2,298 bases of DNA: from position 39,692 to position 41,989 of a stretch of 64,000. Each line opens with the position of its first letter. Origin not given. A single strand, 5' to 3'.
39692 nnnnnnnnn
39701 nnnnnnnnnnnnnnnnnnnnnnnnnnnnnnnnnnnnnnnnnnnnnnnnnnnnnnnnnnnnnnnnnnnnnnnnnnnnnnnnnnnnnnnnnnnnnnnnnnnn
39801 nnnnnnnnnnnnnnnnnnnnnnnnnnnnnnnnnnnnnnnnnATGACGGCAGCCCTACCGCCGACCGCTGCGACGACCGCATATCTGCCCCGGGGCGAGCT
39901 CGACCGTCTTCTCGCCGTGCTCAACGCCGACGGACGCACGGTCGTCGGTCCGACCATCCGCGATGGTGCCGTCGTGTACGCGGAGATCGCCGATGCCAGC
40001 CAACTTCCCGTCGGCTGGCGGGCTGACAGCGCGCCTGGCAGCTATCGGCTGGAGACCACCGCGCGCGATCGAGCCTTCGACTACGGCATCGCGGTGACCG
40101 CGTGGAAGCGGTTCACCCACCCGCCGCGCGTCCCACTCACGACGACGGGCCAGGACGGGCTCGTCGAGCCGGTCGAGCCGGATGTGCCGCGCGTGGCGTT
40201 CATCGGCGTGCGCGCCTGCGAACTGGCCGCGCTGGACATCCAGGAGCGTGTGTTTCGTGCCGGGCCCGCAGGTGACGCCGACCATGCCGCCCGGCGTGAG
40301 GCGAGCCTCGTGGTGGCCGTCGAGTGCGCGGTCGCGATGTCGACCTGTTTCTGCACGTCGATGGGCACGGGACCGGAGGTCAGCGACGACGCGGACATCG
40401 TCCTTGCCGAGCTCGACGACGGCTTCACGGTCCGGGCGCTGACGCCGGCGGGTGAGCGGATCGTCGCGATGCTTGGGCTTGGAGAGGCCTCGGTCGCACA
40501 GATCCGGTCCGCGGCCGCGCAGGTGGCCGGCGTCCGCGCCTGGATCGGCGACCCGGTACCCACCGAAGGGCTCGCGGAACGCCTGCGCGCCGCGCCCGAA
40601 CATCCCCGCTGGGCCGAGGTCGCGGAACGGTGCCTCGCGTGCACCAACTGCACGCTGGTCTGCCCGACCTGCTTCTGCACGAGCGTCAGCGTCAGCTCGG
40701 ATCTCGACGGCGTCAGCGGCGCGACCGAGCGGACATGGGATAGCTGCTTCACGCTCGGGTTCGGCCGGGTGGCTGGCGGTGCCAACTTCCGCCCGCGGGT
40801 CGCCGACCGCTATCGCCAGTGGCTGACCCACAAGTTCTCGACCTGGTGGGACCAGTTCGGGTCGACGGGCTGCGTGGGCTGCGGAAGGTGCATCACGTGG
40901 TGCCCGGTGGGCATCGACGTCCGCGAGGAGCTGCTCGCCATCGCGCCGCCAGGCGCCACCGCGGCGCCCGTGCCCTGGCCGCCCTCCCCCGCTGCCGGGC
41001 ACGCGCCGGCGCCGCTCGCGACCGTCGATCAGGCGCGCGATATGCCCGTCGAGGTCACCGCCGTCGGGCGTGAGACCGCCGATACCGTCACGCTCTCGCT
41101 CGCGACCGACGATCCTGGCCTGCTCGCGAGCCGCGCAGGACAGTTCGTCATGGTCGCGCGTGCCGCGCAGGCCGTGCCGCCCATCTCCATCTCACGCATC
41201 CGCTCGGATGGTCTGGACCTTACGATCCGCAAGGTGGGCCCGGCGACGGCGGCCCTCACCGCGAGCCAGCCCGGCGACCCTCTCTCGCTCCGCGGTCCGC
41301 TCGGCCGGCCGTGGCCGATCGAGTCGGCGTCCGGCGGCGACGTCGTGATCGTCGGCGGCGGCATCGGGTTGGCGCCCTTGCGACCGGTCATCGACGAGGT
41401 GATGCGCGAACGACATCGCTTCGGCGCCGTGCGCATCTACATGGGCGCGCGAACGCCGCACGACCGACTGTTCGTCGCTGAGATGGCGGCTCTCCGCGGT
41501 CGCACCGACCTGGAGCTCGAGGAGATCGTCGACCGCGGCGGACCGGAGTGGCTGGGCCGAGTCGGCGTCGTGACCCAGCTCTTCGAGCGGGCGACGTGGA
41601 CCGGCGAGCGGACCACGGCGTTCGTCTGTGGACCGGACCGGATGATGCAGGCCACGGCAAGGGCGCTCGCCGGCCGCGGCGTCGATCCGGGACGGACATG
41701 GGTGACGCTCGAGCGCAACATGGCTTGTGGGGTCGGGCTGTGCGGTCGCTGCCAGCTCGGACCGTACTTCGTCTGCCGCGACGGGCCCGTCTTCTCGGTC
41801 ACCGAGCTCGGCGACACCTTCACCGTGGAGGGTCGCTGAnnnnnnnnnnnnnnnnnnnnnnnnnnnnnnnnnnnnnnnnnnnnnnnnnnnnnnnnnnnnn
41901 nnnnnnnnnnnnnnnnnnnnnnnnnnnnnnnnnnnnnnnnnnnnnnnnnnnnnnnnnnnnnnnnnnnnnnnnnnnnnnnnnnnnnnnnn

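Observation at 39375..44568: Group-3-type cytoplasmic [NiFe]-hydrogenase with fused beta/gamma diaphorase subunit and a coupled cNMP-binding protein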

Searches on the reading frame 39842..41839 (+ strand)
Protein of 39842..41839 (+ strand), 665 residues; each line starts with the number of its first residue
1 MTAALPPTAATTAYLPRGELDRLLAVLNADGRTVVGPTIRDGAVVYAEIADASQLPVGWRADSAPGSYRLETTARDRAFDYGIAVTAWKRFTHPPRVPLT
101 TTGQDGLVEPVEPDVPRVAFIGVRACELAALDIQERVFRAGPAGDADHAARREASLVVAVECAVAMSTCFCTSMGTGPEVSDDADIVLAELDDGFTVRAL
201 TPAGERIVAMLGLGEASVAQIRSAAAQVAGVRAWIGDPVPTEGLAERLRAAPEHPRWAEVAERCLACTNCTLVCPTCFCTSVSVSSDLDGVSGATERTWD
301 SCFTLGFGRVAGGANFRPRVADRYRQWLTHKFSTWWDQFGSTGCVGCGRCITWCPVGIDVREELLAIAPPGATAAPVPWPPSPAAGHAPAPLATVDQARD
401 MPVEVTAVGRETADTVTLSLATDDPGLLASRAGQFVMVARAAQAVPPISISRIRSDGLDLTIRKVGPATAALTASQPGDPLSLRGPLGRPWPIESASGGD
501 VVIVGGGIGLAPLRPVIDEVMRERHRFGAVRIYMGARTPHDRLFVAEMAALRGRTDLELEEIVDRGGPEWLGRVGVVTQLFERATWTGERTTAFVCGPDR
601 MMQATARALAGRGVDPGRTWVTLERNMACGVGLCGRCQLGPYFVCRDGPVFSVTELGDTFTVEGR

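Call 3: search_protein_families(library=pfam, proteins=[window:39842-41839:+])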
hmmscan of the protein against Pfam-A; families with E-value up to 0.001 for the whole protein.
window:39842-41839:+ (665 aa): 8 families
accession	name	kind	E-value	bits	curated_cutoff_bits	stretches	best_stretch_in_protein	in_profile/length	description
PF17179.9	Fer4_22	-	1.1e-31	109.9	27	1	263-358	1-95/95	4Fe-4S dicluster domain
PF00175.26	NAD_binding_1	-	5.2e-13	50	22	1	504-606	2-108/109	Oxidoreductase NAD-binding domain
PF10418.14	DHODB_Fe-S_bind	-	1e-08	35.2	23.9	1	624-656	1-40/41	Iron-sulfur cluster binding domain of dihydroorotate dehydrogenase B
PF13746.11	Fer4_18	-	3.4e-06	27.7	27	0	337-364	54-81/114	4Fe-4S dicluster domain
PF13534.11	Fer4_17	-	7.5e-05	23.6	22.2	0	252-276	34-58/61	4Fe-4S dicluster domain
PF12838.12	Fer4_7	-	0.00024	21.9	27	0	338-358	32-52/52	4Fe-4S dicluster domain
PF14697.11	Fer4_21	-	0.00071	20.1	35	0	343-356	40-53/59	4Fe-4S dicluster domain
PF13237.11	Fer4_10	-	0.00081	19.7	25.5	0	342-356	7-21/53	4Fe-4S dicluster domain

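Call 10: search_protein_families(library=ncbifam, proteins=[window:39842-41839:+], max_evalue=0.01)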
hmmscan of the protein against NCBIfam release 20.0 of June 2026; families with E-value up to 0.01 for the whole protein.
window:39842-41839:+ (665 aa): 35 families (the best 25 are shown)
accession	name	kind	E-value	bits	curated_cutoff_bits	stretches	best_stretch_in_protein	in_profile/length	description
NF006220.0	PRK08345.1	subfamily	1.1e-44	152.9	395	1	431-653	44-284/294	cytochrome-c3 hydrogenase subunit gamma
NF040833.1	sulfhyd_HydB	equivalog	1.8e-43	148.8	750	1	75-367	44-335/367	NADPH-dependent hydrogenase/sulfhydrogenase 1 subunit beta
TIGR02911.1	sulfite_red_B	equivalog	8.3e-43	146.4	288.6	1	430-654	31-254/261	anaerobic sulfite reductase subunit AsrB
NF040829.1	sulfhyd_ShyB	equivalog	7.7e-42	143.5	690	1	75-359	43-321/334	NAD(P)-dependent hydrogenase/sulfhydrogenase 2 subunit beta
NF000796.0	PRK00054.1-1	equivalog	7.6e-39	133.5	224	1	403-658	6-237/254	dihydroorotate dehydrogenase electron transfer subunit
NF040835.1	sulfhyd_HydG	equivalog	1.8e-38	132.5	650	1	430-655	50-283/292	NADPH-dependent hydrogenase/sulfhydrogenase 1 subunit gamma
NF040830.1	sulfhyd_ShyC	equivalog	8.6e-34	117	600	1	430-654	39-279/288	NAD(P)-dependent hydrogenase/sulfhydrogenase 2 subunit gamma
TIGR02910.1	sulfite_red_A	equivalog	1.2e-33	116.8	323.15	1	119-358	91-317/334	anaerobic sulfite reductase subunit AsrA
NF000798.0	PRK00054.1-3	equivalog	6.1e-23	81.7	219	1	430-655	31-241/244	dihydroorotate dehydrogenase electron transfer subunit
NF004862.0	PRK06222.1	subfamily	9.3e-22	77.8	220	1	430-653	28-245/281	sulfide/dihydroorotate dehydrogenase-like FAD/NAD-binding protein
NF000799.0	PRK00054.1-4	equivalog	5.1e-20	71.6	314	1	431-655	34-255/258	dihydroorotate dehydrogenase electron transfer subunit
NF009414.0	PRK12778.1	equivalog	1.7e-18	66.2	1103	1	430-653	28-245/752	bifunctional dihydroorotate dehydrogenase B NAD binding subunit/NADPH-dependent glutamate synthase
NF040810.1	BenC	equivalog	1.1e-13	51.1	430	1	399-618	103-324/333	benzoate 1,2-dioxygenase electron transfer component BenC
NF000797.0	PRK00054.1-2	equivalog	4.3e-13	49.1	270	1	430-653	42-262/267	dihydroorotate dehydrogenase electron transfer subunit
NF045803.1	MethMoxFADbindMmoC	equivalog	1.1e-11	44.2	500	1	428-619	138-335/343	aromatic/alkene monooxygenase hydroxylase FAD-binding subunit MmoC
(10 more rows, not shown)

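Call 12: search_solved_structures(query=window:39842-41839:+, max_evalue=0.001)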
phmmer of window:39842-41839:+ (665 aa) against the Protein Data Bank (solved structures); distinct sequences matched with E-value up to 0.001: 31.
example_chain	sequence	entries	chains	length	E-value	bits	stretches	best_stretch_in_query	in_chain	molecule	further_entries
9nez_B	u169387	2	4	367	1.2e-40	142.8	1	75-360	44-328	Sulfhydrogenase 1 subunit beta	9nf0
9nez_C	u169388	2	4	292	2.7e-38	135.1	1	430-656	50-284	Sulfhydrogenase 1 subunit gamma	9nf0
4ylf_A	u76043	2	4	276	2e-16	62.8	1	430-655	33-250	Dihydroorotate dehydrogenase B (NAD(+)), electron transfer subunit homolog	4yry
5jca_S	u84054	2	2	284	2.4e-14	55.9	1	430-652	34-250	NADH-dependent Ferredoxin:NADP Oxidoreductase (NfnI) subunit beta | NADH-dependent Ferredoxin:NADP Oxidoreductase subunit beta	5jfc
5ksw_B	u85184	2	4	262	2.7e-13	52.5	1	446-652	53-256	Dihydroorotate dehydrogenase B (NAD(+)), electron transfer subunit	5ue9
1ep1_B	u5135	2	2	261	5.7e-12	48.1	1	446-653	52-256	DIHYDROOROTATE DEHYDROGENASE B (PYRK SUBUNIT)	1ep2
1ep3_B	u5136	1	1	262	5.8e-12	48.1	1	446-653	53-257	DIHYDROOROTATE DEHYDROGENASE B (PYRK SUBUNIT)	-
7c3a_A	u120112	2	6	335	1.4e-09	40.2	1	400-615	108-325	Ferredoxin reductase component of carbazole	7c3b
5ogx_A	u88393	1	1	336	9.8e-09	37.4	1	398-618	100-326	Cytochrome P450 reductase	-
7qty_A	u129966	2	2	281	4.8e-08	35.1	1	471-615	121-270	Na(+)-translocating NADH-quinone reductase subunit F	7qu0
1tvc_A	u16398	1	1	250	5.9e-08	34.8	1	476-618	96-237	METHANE MONOOXYGENASE COMPONENT C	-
7qu3_A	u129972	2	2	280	4.8e-07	31.8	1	475-615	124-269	Na(+)-translocating NADH-quinone reductase subunit F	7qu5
8ad3_A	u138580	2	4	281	3.3e-06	29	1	471-615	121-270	Na(+)-translocating NADH-quinone reductase subunit F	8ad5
4u9u_A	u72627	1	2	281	3.4e-06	29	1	471-615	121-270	Na(+)-translocating NADH-quinone reductase subunit F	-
8ad4_A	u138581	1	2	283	3.4e-06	29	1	471-615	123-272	Na(+)-translocating NADH-quinone reductase subunit F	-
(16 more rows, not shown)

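Call 14: find_homologous_proteins(query=window:39842-41839:+)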
Query window:39842-41839:+ (665 aa): 7968 proteins with E <= 0.001 among 8000 candidates; the best 120 are listed.
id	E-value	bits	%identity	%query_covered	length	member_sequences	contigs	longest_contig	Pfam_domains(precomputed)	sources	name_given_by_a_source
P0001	0.0e+0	1503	100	100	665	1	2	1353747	PF10418.15,PF17179.10,PF00175.27,PF13746.12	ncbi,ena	-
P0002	0.0e+0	1324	89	98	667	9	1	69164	PF10418.15,PF17179.10,PF00175.27,PF13746.12,PF13237.12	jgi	jgi:NAD(P)H-flavin reductase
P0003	0.0e+0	1249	82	100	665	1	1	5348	PF10418.15,PF17179.10,PF00175.27,PF13746.12,PF12838.13,PF13237.12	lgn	-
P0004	0.0e+0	1243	82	99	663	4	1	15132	PF10418.15,PF17179.10,PF00175.27,PF13746.12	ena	-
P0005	0.0e+0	1242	82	98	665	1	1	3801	PF10418.15,PF17179.10,PF00175.27,PF13746.12,PF13237.12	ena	-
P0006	0.0e+0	1230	82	98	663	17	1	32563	PF10418.15,PF17179.10,PF00175.27,PF13746.12,PF13237.12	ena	-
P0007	0.0e+0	1229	82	100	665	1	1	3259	PF10418.15,PF17179.10,PF00175.27,PF13746.12,PF13237.12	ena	-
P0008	0.0e+0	1219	81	100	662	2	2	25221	PF10418.15,PF17179.10,PF00175.27,PF13746.12,PF13237.12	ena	-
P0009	0.0e+0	1217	81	100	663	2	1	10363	PF10418.15,PF17179.10,PF00175.27,PF13746.12,PF13237.12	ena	-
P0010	0.0e+0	1209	80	100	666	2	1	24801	PF10418.15,PF17179.10,PF00175.27,PF13746.12,PF12838.13,PF13237.12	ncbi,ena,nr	ncbi:MAG TPA: 4Fe-4S dicluster domain-containing protein [Candidatus Limnocylindrales bacterium]|nr:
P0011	0.0e+0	1199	79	100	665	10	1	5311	PF10418.15,PF17179.10,PF00175.27,PF13746.12,PF13534.12,PF13237.12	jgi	jgi:NAD(P)H-flavin reductase/formate hydrogenlyase subunit 6/NADH:ubiquinone oxidoreductase subunit 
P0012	0.0e+0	1198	80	99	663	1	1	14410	PF10418.15,PF17179.10,PF00175.27,PF13746.12,PF13237.12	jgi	jgi:NAD(P)H-flavin reductase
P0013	0.0e+0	1196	80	100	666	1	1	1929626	PF10418.15,PF17179.10,PF00175.27,PF13746.12,PF13237.12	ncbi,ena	-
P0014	0.0e+0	1190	80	98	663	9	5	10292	PF10418.15,PF17179.10,PF00175.27,PF13746.12,PF12838.13,PF13534.12,PF13237.12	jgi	jgi:NAD(P)H-flavin reductase/formate hydrogenlyase subunit 6/NADH:ubiquinone oxidoreductase subunit 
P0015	0.0e+0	1187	79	100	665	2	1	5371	PF10418.15,PF17179.10,PF00175.27,PF13746.12,PF12838.13,PF13237.12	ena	-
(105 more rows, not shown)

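Call 22: find_related_loci(query=window:39842-41839:+, collection=genome_contigs, flank=8000)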
Query window:39842-41839:+ (665 aa) in genome_contigs; peptide patterns used: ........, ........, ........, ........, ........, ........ (x = any residue, [..] = any of these).
212 stretches matched a pattern; 139 encode a relative of the query (tblastn E <= 1e-3); the best 80 are kept; 80 distinct loci.
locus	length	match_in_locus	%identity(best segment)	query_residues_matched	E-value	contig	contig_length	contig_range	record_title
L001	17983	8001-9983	82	5-665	0e+0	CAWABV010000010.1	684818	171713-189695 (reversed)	MAG: uncultured Chloroflexia bacterium isolate MFD05176.bin.1.233 genome assembly, contig: contig_42754, whole genome sh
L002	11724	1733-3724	80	2-665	0e+0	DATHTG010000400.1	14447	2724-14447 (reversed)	MAG TPA_asm: Candidatus Limnocylindrales bacterium isolate SMAG_U16071 k141_867939, whole genome shotgun sequence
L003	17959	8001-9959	80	14-665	0e+0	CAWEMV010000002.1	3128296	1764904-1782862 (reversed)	MAG: uncultured Chloroflexia bacterium isolate MFD02360.bin.2.141 genome assembly, contig: contig_446, whole genome shot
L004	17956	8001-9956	79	14-665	0e+0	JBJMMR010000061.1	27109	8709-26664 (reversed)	MAG: Chloroflexota bacterium isolate 12C16O_24h_100_P08_coass_bin_12 k141_3392722, whole genome shotgun sequence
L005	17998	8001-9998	80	1-665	0e+0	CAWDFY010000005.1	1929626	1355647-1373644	MAG: uncultured Chloroflexia bacterium isolate MFD06229.bin.2.150 genome assembly, contig: contig_8603, whole genome sho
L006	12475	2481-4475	75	1-665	0e+0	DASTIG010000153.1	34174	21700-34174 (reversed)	MAG TPA_asm: Candidatus Limnocylindrales bacterium isolate SMAG_U924 k141_87163, whole genome shotgun sequence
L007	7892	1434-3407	79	8-665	0e+0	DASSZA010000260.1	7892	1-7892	MAG TPA_asm: Candidatus Limnocylindrales bacterium isolate SMAG_U695 k141_788694, whole genome shotgun sequence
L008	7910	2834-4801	72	12-664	0e+0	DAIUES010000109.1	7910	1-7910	MAG TPA_asm: Candidatus Limnocylindrales bacterium isolate CTOTU27539 NODE_1935_length_7910_cov_5.783832, whole genome s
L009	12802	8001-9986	74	4-665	0e+0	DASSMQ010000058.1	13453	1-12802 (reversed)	MAG TPA_asm: Candidatus Limnocylindrales bacterium isolate SMAG_U1202 k141_290569, whole genome shotgun sequence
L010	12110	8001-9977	70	9-664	0e+0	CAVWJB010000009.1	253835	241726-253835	MAG: uncultured Chloroflexia bacterium isolate MFD02242.bin.2.81 genome assembly, contig: contig_71493, whole genome sho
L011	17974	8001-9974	70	10-664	0e+0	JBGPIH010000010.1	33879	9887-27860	MAG: Candidatus Limnocylindria bacterium isolate OBJ_0618_7090110_339 k141_10496369_length_33879_cov_200.0241, whole gen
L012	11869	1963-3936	69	10-664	0e+0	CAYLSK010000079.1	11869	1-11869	MAG TPA_asm: uncultured Anaerolineaceae bacterium isolate SRP119689_co1_178 genome assembly, contig: NODE_8090_length_11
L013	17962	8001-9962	69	14-664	0e+0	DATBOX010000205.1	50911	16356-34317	MAG TPA_asm: Candidatus Limnocylindrales bacterium isolate SMAG_U4062 k141_1942356, whole genome shotgun sequence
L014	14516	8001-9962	71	14-664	0e+0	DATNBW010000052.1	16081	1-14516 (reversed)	MAG TPA_asm: Verrucomicrobiia bacterium isolate SMAG_U11198 k141_681548, whole genome shotgun sequence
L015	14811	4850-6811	69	14-664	0e+0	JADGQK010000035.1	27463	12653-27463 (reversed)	MAG: Chloroflexota bacterium isolate Chersky.17_25 contig-100_278, whole genome shotgun sequence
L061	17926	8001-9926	51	14-664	0e+0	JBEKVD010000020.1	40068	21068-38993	MAG: Candidatus Limnocylindrales bacterium isolate SPRUCE 597 SPRUCE_597_20, whole genome shotgun sequence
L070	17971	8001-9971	51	1-664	0e+0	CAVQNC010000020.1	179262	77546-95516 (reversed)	MAG: uncultured Chloroflexia bacterium isolate MFD03726.bin.1.123 genome assembly, contig: contig_50534, whole genome sh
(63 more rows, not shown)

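Call 35: search_protein_representatives(protein=window:39842-41839:+)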
Query: 665 residues. Proteins with E-value up to 0.001 (for the whole library): 13356; up to 1e-10: 5719; up to 1e-30: 1210. The best 150 are listed.
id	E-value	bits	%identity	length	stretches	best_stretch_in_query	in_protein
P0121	1.8e-218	743.8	56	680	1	12-664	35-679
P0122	1.0e-147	509.9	42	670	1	14-660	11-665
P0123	2.3e-142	492.3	46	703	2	1-375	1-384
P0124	1.5e-140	486.3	62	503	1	11-434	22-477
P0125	1.0e-133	463.7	41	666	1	26-656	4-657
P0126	1.5e-133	463.1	57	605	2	53-317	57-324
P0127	2.8e-115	402.8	58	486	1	221-629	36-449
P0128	1.0e-111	391.0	39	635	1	64-658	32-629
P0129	3.3e-109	382.7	59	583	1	108-450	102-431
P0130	1.6e-108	380.4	66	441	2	217-406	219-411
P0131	1.0e-105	371.1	47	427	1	15-439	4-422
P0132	7.2e-100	351.8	47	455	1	217-662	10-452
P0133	9.1e-96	338.3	47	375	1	1-367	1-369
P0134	3.8e-94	332.9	45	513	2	293-659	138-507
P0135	1.4e-92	327.7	54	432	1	137-478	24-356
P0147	1.1e-87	311.6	35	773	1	79-657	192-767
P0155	6.3e-85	302.5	36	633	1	102-657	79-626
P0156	7.0e-85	302.3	42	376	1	14-364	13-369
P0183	1.7e-78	281.1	34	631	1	77-655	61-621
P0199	1.9e-74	267.8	40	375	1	31-366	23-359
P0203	7.3e-74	265.9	29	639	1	57-656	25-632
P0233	2.9e-69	250.7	34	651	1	108-658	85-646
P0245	1.4e-67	245.1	35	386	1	18-367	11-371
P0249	2.4e-67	244.4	32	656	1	72-656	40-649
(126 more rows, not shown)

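Call 47: list_cluster_members(proteins=[P0121, P0122, P0125, P0128, P0147, P0155, P0183, P0203, P0233, P0249])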
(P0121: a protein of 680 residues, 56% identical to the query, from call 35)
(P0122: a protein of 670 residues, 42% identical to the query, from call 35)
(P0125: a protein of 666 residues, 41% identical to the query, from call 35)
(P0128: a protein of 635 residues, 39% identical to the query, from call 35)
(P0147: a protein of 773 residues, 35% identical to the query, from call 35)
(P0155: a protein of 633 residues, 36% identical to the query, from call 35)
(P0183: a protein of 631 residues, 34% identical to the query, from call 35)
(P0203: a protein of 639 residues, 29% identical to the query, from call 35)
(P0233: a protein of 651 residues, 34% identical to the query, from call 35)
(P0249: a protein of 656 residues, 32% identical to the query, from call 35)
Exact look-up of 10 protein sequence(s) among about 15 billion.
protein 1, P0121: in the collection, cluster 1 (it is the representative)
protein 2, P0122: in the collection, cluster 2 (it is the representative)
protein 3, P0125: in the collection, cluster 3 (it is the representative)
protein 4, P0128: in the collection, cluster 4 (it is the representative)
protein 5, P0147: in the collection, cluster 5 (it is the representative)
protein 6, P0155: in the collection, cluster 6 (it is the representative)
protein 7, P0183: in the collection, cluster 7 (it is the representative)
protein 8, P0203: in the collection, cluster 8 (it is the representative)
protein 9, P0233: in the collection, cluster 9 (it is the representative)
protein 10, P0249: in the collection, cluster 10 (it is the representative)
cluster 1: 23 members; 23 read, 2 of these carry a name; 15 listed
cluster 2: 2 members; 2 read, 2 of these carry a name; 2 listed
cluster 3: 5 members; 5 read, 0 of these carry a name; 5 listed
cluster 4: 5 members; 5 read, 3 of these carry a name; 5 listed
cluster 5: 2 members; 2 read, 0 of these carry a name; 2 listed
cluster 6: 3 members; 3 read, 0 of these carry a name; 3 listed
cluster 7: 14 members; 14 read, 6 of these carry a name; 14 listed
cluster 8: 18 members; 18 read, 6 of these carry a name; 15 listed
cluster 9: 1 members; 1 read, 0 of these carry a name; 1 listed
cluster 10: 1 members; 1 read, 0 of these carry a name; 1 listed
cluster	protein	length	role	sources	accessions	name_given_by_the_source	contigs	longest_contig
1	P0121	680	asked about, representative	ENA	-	-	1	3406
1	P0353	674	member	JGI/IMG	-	NAD(P)H-flavin reductase/Pyruvate/2-oxoacid:ferredoxin oxidoreductase delta subunit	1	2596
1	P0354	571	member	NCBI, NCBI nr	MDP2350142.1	MAG: 4Fe-4S dicluster domain-containing protein, partial [Chloroflexota bacterium] | 4Fe-4S dicluster domain-containing protein [Chloroflexota bacterium]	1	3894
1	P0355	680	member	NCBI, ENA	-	-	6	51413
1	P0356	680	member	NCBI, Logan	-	-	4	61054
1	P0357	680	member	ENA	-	-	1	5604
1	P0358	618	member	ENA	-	-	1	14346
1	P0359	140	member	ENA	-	-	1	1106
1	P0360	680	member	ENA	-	-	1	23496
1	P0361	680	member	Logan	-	-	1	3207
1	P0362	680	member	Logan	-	-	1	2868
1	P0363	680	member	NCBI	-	-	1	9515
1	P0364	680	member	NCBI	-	-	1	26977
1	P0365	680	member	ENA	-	-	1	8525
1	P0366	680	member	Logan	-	-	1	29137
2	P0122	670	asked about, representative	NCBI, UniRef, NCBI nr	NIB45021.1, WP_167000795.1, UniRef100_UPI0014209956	hypothetical protein HBA55_35910 [Pseudomaricurvus alkylphenolicus] | 4Fe-4S dicluster domain-containing protein n=1 Tax=Pseudomaricurvus alkylphenolicus ... | 4Fe-4S dicluster domain-containing protein [Pseudomaricurvus alkylphenolicus]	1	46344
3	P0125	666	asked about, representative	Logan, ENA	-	-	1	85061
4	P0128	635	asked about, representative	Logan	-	-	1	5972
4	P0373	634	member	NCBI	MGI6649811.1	MAG: 4Fe-4S dicluster domain-containing protein [Bacillota bacterium]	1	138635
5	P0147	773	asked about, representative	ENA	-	-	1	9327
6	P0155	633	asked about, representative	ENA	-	-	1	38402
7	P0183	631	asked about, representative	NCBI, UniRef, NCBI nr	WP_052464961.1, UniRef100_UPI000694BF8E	4Fe-4S dicluster domain-containing protein [Geoalkalibacter subterraneus] | 4Fe-4S dicluster domain-containing protein n=1 Tax=Geoalkalibacter subterraneus ...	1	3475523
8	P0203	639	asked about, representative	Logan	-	-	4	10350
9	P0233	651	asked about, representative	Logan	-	-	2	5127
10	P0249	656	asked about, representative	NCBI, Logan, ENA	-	-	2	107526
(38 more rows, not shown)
